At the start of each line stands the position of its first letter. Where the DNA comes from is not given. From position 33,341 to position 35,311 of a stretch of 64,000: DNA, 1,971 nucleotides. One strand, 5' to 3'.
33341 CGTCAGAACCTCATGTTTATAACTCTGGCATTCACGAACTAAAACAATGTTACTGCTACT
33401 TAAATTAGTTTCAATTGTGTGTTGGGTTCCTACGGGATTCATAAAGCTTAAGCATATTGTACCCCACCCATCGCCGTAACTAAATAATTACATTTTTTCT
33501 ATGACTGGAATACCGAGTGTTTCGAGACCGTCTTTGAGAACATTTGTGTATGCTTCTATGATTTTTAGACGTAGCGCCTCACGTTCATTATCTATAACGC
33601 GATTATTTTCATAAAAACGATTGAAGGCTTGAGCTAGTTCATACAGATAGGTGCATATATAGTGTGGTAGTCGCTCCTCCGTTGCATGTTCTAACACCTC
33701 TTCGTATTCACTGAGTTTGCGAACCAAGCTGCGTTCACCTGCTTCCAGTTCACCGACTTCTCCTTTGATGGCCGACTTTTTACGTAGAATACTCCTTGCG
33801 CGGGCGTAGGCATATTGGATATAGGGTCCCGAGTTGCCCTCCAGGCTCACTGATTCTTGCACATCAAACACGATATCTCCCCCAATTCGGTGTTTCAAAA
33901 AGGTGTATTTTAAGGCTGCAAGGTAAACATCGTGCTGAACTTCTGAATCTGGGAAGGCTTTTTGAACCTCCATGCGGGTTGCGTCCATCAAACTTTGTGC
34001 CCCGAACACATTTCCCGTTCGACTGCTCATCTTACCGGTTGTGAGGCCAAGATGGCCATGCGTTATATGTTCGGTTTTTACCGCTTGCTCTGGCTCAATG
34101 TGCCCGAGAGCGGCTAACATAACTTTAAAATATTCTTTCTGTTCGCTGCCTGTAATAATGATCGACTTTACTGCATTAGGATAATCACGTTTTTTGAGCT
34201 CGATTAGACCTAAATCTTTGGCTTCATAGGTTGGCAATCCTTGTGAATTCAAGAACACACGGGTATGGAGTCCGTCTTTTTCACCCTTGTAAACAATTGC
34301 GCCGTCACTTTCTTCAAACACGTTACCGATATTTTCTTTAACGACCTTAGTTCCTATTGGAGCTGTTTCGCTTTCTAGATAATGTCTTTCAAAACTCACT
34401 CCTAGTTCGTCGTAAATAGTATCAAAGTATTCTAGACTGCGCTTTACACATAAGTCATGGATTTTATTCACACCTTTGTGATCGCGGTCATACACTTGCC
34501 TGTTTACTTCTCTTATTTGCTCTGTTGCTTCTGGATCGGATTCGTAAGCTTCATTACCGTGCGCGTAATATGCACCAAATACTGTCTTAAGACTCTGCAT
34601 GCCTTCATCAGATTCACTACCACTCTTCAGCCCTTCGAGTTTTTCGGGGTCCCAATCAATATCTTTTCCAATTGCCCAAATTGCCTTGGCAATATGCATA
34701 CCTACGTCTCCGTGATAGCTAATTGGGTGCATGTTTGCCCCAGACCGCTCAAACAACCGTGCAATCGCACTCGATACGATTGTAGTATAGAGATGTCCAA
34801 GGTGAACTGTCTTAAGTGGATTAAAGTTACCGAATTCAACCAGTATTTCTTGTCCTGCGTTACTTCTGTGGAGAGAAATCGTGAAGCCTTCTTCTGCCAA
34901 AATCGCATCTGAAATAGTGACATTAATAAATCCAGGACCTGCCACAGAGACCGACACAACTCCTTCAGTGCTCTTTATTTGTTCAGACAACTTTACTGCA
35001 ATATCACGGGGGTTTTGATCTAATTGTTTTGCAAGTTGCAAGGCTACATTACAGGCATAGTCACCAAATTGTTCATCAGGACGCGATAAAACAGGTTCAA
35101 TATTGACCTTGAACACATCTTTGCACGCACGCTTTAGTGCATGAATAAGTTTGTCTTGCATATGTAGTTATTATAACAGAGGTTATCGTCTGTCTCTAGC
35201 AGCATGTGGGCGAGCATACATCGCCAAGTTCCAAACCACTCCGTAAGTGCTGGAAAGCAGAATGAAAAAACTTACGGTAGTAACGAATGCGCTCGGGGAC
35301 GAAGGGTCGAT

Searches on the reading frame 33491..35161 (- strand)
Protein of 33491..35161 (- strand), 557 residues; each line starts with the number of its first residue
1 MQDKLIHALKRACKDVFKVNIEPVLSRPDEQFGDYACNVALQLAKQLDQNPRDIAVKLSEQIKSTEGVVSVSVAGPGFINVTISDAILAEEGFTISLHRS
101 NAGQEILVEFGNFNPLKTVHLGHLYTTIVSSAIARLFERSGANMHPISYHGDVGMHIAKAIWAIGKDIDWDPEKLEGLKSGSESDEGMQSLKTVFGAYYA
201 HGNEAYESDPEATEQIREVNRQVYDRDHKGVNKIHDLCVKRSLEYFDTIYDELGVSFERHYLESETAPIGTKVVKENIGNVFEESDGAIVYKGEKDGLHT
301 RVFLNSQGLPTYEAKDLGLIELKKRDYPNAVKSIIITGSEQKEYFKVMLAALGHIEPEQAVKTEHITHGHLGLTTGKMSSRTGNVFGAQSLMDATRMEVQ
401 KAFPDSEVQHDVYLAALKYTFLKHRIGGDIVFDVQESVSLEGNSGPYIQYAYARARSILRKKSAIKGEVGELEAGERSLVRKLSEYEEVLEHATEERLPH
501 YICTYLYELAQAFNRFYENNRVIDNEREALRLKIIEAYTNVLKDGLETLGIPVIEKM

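Call 84: search_protein_families(library=pfam, proteins=[window:33491-35161:-], max_evalue=0.00001)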
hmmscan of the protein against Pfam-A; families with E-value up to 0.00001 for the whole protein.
window:33491-35161:- (557 aa): 3 families
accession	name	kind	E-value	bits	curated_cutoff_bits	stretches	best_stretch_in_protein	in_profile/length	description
PF05746.21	DALR_1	-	4.2e-32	111.1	22.3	1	448-557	1-117/117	DALR anticodon binding domain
PF03485.21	Arg_tRNA_synt_N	-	1.5e-22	80.4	21.5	1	4-83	2-85/85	Arginyl tRNA synthetase N terminal domain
PF00750.26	tRNA-synt_1d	-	2.2e-19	70.1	23.3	1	98-398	14-301/349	tRNA synthetases class I (R), catalytic domain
